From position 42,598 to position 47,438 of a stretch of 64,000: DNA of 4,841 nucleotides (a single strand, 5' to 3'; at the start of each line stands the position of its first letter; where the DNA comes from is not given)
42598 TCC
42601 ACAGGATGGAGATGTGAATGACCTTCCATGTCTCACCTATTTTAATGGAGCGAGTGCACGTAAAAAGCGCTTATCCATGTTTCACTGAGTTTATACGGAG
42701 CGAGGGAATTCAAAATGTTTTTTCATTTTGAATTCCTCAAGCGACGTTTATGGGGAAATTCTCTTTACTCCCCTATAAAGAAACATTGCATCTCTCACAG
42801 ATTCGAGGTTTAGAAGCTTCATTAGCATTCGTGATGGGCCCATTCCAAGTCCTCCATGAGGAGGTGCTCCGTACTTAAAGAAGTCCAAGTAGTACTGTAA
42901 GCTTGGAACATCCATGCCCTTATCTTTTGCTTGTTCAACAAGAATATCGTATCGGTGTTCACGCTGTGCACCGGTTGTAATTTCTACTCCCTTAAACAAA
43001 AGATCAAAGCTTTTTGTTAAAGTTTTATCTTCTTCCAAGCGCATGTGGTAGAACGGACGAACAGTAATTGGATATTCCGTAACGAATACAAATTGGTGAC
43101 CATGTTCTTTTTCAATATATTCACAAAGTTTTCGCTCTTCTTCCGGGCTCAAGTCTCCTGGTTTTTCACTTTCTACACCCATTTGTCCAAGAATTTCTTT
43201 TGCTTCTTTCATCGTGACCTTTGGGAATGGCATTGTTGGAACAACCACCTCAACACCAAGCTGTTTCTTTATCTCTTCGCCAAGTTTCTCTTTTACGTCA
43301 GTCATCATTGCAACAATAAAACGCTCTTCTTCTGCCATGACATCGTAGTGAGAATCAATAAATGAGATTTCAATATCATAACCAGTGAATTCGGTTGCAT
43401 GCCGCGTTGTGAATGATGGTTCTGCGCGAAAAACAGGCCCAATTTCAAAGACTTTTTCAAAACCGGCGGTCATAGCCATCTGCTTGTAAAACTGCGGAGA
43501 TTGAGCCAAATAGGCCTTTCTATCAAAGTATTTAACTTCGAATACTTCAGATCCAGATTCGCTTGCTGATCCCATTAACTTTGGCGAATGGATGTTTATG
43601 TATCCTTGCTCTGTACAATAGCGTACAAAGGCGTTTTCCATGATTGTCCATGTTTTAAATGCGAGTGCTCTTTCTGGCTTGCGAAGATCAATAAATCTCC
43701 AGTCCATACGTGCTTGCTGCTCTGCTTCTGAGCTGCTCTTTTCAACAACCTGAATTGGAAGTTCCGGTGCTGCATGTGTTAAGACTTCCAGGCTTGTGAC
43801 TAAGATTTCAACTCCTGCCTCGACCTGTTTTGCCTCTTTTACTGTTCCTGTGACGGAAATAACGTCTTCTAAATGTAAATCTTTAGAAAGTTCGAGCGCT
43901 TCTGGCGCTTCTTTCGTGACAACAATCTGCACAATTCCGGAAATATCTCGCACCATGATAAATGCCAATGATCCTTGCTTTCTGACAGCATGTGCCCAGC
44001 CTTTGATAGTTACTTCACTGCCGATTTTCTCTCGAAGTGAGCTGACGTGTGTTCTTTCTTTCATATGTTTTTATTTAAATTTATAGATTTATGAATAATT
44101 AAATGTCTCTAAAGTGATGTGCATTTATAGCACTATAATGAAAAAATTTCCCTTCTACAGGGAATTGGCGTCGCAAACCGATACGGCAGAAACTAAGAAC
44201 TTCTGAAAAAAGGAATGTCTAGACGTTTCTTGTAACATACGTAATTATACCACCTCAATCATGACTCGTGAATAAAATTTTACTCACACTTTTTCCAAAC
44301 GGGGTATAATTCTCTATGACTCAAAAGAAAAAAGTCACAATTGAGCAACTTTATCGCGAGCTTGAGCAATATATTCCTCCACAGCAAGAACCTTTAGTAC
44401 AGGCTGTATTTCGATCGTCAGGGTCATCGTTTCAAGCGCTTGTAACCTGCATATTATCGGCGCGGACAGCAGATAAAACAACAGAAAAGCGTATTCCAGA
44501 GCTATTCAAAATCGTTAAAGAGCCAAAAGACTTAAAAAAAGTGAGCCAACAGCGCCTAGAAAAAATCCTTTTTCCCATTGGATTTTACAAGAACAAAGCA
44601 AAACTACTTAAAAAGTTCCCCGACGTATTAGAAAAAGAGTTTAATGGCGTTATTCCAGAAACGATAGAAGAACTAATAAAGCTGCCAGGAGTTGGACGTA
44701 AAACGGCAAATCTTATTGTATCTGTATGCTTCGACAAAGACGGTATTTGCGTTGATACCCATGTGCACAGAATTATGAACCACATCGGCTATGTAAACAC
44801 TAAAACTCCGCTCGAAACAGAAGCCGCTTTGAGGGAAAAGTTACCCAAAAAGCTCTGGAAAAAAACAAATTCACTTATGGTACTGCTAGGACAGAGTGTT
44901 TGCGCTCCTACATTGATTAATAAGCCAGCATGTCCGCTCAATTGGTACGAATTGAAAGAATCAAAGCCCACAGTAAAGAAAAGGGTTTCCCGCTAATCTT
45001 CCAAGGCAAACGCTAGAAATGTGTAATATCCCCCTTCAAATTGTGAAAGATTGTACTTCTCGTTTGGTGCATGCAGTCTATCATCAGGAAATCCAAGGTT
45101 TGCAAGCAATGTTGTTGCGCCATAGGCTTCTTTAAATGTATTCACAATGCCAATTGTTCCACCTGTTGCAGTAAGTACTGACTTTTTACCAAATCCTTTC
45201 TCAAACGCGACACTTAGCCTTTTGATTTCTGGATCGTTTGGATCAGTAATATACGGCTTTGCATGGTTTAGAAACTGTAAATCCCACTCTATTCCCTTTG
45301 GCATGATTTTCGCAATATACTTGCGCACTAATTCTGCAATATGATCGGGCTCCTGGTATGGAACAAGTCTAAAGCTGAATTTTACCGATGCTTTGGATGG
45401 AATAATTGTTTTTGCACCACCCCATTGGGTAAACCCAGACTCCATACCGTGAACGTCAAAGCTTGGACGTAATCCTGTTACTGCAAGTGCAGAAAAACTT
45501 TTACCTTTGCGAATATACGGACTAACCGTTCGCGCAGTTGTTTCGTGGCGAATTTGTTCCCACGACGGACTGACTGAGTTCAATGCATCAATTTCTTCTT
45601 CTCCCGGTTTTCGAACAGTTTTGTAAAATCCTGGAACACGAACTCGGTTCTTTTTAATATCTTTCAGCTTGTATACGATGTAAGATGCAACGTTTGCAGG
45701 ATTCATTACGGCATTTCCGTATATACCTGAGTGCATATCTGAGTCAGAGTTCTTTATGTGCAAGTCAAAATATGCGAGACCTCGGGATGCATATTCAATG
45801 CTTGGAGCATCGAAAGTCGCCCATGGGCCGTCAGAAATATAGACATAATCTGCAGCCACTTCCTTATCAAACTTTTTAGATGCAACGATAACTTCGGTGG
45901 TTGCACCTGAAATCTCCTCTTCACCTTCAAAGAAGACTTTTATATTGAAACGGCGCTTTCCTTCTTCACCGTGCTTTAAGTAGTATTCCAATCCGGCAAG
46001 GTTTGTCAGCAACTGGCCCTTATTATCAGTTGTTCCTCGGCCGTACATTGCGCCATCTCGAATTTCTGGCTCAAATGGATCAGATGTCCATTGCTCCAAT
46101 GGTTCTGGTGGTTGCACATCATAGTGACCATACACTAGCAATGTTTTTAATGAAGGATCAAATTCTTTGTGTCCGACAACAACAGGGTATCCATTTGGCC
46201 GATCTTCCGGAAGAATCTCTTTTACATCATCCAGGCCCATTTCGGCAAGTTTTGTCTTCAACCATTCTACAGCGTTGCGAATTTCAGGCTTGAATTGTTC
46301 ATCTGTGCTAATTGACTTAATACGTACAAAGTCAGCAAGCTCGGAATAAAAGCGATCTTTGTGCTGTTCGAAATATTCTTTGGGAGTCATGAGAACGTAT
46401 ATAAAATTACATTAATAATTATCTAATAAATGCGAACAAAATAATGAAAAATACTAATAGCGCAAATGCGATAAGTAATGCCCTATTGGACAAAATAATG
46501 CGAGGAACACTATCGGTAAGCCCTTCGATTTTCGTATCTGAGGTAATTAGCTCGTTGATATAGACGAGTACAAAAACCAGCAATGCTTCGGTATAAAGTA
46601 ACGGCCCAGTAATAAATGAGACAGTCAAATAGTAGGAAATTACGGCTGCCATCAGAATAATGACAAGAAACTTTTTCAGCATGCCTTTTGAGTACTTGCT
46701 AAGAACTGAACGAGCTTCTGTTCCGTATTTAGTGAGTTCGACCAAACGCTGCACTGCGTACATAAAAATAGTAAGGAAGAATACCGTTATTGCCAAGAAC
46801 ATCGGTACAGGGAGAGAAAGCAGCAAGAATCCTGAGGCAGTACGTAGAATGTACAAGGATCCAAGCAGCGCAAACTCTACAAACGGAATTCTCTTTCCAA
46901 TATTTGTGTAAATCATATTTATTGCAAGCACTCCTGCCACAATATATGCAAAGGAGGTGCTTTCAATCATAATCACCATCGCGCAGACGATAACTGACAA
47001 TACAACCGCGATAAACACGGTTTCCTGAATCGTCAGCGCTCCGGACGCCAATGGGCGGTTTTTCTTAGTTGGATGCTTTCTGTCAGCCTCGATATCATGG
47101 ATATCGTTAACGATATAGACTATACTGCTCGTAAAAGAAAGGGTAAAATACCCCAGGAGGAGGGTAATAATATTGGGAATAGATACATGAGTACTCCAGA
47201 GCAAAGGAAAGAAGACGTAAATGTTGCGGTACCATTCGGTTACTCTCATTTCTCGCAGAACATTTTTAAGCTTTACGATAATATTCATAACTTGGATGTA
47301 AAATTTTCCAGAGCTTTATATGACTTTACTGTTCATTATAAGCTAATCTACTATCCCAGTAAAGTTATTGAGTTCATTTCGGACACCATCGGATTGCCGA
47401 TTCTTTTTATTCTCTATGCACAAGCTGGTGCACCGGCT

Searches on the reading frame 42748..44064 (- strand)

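Call 88: search_protein_families(library=pfam, proteins=[window:42748-44064:-], max_evalue=0.00001)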
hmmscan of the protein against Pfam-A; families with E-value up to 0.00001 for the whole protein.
window:42748-44064:- (438 aa): 2 families
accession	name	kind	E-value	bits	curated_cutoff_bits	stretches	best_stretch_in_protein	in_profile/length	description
PF00152.25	tRNA-synt_2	-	5.3e-76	256.1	25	1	116-428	2-303/308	tRNA synthetases class II (D, K and N)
PF01336.31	tRNA_anti-codon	-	2.3e-15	56.7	27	1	18-95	1-75/75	OB-fold nucleic acid binding domain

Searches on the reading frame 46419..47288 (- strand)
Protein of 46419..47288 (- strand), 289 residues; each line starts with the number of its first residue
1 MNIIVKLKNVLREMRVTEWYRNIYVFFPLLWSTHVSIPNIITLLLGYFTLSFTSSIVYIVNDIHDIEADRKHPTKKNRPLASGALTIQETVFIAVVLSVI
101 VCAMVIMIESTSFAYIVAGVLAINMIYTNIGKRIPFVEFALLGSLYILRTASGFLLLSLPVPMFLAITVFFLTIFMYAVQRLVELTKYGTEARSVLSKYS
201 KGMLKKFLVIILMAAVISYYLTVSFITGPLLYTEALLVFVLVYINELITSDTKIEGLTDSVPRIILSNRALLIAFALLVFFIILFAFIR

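Call 88: search_protein_families(library=pfam, proteins=[window:46419-47288:-], max_evalue=0.00001)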
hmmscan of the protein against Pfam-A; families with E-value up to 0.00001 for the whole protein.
window:46419-47288:- (289 aa): 1 family
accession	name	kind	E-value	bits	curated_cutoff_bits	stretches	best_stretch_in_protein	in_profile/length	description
PF01040.23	UbiA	-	3e-21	76.3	34.2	1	30-244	9-226/250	UbiA prenyltransferase family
